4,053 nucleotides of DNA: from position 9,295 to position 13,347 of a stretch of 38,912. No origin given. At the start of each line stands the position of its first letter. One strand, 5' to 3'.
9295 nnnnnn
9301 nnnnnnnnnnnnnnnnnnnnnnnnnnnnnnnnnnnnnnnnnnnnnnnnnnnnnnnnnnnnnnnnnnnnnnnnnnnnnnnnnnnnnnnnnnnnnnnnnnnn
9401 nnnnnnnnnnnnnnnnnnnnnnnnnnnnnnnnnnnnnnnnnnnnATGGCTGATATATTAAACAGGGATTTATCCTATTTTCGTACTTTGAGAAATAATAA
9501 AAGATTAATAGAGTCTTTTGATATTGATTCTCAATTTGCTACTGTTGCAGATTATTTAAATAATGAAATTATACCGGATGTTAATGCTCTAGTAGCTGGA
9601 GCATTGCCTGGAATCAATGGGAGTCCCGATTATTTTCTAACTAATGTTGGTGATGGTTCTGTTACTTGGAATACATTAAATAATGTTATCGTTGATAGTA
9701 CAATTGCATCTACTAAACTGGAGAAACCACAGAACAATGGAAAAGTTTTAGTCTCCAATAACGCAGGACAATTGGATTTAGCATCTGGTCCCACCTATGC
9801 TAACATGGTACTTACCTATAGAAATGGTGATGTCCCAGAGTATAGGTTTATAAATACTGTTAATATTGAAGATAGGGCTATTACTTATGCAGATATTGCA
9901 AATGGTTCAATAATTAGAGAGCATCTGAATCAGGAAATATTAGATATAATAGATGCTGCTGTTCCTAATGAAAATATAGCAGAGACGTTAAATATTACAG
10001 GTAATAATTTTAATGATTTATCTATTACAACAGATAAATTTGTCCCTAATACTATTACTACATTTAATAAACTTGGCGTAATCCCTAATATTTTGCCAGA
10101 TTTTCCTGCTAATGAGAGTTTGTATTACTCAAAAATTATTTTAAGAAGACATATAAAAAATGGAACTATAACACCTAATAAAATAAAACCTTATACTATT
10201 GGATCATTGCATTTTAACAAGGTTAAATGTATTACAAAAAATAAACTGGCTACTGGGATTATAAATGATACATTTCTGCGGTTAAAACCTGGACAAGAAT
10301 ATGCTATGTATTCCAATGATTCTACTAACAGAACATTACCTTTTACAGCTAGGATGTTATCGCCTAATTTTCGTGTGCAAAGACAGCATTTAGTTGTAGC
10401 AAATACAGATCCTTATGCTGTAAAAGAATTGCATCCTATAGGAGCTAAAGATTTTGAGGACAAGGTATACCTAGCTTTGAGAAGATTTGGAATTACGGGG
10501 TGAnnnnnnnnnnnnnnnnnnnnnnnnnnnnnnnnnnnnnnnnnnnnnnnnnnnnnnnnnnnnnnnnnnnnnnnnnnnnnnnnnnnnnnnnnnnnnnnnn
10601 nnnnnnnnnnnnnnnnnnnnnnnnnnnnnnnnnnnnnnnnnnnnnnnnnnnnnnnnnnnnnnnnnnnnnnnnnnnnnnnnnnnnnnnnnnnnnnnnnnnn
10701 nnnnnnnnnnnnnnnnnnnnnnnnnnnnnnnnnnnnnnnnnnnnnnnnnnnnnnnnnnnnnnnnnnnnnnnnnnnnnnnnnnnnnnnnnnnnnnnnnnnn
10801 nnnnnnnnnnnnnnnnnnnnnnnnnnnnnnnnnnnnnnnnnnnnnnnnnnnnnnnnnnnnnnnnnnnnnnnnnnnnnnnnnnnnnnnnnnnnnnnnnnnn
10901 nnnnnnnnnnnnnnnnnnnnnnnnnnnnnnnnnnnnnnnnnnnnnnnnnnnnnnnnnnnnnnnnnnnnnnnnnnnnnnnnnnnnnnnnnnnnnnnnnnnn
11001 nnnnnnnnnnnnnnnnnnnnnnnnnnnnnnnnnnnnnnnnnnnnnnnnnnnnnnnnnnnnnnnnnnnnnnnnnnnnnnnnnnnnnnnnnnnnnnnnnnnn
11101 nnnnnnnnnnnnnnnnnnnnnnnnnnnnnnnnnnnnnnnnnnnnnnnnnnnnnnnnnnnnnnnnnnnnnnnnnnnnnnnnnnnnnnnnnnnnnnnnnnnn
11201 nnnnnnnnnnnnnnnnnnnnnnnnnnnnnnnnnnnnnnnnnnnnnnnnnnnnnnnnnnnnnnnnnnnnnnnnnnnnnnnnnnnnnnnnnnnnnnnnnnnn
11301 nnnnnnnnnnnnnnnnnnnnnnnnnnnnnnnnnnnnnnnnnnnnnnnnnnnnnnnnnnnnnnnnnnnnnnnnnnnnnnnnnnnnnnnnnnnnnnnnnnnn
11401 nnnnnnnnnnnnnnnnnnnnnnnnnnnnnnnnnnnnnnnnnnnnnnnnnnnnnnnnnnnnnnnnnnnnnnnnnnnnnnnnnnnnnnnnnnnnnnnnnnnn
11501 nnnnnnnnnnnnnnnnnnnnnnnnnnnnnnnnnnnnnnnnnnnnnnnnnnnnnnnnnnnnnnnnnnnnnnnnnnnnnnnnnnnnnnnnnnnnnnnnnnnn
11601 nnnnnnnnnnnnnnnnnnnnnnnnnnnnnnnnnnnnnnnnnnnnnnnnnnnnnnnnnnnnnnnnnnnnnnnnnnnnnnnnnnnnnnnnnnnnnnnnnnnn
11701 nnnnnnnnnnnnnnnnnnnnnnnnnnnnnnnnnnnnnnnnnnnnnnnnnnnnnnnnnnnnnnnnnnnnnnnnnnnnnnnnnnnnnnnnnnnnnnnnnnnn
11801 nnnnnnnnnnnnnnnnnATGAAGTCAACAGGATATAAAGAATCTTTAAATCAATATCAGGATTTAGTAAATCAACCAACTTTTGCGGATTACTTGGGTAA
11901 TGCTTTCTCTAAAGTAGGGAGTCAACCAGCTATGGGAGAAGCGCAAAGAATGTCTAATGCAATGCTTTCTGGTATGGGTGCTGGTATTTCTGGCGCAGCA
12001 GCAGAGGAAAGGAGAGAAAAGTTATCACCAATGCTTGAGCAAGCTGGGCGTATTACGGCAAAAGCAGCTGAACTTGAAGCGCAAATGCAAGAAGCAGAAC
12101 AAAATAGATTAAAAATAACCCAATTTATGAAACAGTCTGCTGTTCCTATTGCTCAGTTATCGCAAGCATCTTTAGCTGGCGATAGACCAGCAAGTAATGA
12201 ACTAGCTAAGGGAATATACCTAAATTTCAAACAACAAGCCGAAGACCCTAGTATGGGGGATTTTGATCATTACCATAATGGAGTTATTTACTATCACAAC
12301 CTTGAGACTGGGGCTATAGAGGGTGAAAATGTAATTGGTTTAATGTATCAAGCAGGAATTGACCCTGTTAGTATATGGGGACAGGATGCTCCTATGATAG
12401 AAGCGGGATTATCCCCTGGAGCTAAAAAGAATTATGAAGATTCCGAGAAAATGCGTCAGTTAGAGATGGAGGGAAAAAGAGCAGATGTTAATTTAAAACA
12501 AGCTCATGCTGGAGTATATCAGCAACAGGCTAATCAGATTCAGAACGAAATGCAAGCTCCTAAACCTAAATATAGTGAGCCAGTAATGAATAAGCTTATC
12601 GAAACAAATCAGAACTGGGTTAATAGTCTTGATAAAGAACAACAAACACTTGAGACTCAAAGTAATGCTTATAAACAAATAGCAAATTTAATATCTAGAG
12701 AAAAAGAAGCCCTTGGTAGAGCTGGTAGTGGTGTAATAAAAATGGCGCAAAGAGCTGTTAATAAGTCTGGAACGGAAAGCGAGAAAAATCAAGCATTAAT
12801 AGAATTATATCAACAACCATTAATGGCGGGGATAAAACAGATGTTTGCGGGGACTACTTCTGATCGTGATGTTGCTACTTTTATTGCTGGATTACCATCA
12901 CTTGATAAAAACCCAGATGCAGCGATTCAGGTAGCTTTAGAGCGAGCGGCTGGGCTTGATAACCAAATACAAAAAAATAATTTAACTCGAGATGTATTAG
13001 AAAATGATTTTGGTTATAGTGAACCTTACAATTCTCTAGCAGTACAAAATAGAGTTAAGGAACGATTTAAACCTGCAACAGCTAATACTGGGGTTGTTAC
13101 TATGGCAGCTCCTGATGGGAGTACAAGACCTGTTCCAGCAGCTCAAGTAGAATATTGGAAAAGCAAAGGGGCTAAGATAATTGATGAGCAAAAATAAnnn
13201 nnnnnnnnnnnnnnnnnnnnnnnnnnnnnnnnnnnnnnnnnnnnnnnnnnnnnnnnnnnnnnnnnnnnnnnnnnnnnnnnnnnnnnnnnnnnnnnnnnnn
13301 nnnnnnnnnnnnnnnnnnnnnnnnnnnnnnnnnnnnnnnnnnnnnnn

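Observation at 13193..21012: Short peptide NNFW(A/E)EFD shared by the ejection-like protein (twice) and the membrane protein next to the repressor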

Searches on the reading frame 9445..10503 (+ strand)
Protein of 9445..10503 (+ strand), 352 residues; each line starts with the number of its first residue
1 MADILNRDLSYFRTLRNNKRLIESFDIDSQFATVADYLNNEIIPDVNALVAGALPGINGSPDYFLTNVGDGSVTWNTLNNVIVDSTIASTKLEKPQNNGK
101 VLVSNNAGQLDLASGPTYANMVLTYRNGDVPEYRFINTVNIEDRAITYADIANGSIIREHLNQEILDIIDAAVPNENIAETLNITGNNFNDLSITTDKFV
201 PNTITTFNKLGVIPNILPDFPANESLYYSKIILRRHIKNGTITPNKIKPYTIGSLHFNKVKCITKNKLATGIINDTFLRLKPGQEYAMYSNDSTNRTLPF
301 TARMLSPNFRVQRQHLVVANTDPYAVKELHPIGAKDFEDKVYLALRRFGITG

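Call 7: search_protein_families(library=pfam, proteins=[window:9445-10503:+], max_evalue=0.01)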
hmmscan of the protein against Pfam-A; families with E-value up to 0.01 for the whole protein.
window:9445-10503:+ (352 aa): 0 families

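Call 8: search_protein_families(library=phrogs, proteins=[window:9445-10503:+], max_evalue=0.01)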
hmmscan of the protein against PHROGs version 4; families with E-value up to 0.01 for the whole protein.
window:9445-10503:+ (352 aa): 1 family
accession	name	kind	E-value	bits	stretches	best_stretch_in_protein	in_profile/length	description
phrog_13518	-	unknown function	0.0054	15.7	1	90-207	257-400/1230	-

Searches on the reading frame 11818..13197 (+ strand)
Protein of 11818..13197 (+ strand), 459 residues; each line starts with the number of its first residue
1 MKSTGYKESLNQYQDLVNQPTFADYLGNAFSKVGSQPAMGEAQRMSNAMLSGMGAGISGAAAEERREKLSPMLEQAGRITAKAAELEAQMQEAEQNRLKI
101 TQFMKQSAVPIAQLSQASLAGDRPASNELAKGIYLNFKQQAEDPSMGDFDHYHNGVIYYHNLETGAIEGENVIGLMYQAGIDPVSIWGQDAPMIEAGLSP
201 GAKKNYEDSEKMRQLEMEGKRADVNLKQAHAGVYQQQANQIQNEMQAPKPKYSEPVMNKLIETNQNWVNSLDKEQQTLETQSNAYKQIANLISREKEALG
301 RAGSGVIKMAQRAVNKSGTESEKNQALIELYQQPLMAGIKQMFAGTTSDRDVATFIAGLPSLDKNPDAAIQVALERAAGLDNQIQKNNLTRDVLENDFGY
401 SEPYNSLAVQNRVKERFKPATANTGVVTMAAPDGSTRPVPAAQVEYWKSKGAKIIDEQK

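Call 7: search_protein_families(library=pfam, proteins=[window:11818-13197:+], max_evalue=0.01)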
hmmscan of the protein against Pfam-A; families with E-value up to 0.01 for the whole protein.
window:11818-13197:+ (459 aa): 0 families

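Call 8: search_protein_families(library=phrogs, proteins=[window:11818-13197:+], max_evalue=0.01)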
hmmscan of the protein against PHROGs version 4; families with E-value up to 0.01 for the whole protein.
window:11818-13197:+ (459 aa): 0 families

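Call 97: search_protein_families(library=padloc, proteins=[window:11818-13197:+], max_evalue=0.1)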
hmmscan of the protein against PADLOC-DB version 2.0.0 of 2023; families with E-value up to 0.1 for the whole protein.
window:11818-13197:+ (459 aa): 2 families
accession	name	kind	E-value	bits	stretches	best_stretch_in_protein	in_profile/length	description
PDLC01363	Cas11a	-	0.0029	16.1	0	18-52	6-40/96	CAS-I-A; effector_SS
PDLC01642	Cas11a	-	0.0082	14.7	0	18-51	5-38/95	CAS-I-A; effector_SS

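Call 98: search_protein_families(library=ncbifam, proteins=[window:11818-13197:+], max_evalue=0.1)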
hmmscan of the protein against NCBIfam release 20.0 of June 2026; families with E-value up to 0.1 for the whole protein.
window:11818-13197:+ (459 aa): 1 family
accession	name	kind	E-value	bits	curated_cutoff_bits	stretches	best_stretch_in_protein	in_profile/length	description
NF009086.0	PRK12421.1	equivalog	0.033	13.1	318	1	309-386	168-244/389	ATP phosphoribosyltransferase regulatory subunit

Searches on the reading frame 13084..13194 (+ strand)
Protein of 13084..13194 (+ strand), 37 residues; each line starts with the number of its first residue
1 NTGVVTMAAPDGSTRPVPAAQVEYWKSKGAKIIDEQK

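Call 62: search_solved_structures(query=A5, max_evalue=10, show_alignments=3)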
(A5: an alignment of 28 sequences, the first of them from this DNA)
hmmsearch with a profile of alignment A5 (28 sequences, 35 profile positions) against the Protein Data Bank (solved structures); distinct sequences matched with E-value up to 10: 38.
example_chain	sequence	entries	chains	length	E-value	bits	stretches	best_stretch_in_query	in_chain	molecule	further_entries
5jjg_A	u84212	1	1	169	0.0019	21.4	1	8-35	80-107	Pcalcium-binding protein ALG-2, rogrammed cell death protein 6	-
1hqv_A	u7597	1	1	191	0.0031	20.7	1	8-35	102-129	PROGRAMMED CELL DEATH PROTEIN 6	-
2zrs_A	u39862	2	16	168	0.0096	19.1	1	8-35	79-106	Programmed cell death protein 6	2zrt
2zne_A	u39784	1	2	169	0.0098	19.1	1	8-35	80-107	Programmed cell death protein 6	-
3aak_A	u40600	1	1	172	0.01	19.1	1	8-35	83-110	Programmed cell death protein 6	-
5gqq_C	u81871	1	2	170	0.01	19.1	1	8-35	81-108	Programmed cell death protein 6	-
2zn9_A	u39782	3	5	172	0.01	19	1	8-35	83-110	Programmed cell death protein 6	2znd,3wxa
2zn8_A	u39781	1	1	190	0.015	18.5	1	8-35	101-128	Programmed cell death protein 6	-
7osv_A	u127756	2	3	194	0.057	16.7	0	21-32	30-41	DeNovoTIM6-SB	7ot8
7nhk_K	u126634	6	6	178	0.13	15.5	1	4-20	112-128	50S ribosomal protein L6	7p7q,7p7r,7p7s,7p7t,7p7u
6o8w_G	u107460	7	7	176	0.14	15.5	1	4-20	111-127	50S ribosomal protein L6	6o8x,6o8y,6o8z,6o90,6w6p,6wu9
2efr_A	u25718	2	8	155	0.32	14.3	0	19-35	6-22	General control protein GCN4 and Tropomyosin 1 alpha chain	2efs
2enm_A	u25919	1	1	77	0.35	14.2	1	12-29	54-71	Sorting nexin-9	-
5le2_A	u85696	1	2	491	0.41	14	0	18-33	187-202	DDD_D12_15_D12_15_D12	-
8p4y_A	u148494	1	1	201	0.51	13.7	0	19-35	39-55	Protein origami triangle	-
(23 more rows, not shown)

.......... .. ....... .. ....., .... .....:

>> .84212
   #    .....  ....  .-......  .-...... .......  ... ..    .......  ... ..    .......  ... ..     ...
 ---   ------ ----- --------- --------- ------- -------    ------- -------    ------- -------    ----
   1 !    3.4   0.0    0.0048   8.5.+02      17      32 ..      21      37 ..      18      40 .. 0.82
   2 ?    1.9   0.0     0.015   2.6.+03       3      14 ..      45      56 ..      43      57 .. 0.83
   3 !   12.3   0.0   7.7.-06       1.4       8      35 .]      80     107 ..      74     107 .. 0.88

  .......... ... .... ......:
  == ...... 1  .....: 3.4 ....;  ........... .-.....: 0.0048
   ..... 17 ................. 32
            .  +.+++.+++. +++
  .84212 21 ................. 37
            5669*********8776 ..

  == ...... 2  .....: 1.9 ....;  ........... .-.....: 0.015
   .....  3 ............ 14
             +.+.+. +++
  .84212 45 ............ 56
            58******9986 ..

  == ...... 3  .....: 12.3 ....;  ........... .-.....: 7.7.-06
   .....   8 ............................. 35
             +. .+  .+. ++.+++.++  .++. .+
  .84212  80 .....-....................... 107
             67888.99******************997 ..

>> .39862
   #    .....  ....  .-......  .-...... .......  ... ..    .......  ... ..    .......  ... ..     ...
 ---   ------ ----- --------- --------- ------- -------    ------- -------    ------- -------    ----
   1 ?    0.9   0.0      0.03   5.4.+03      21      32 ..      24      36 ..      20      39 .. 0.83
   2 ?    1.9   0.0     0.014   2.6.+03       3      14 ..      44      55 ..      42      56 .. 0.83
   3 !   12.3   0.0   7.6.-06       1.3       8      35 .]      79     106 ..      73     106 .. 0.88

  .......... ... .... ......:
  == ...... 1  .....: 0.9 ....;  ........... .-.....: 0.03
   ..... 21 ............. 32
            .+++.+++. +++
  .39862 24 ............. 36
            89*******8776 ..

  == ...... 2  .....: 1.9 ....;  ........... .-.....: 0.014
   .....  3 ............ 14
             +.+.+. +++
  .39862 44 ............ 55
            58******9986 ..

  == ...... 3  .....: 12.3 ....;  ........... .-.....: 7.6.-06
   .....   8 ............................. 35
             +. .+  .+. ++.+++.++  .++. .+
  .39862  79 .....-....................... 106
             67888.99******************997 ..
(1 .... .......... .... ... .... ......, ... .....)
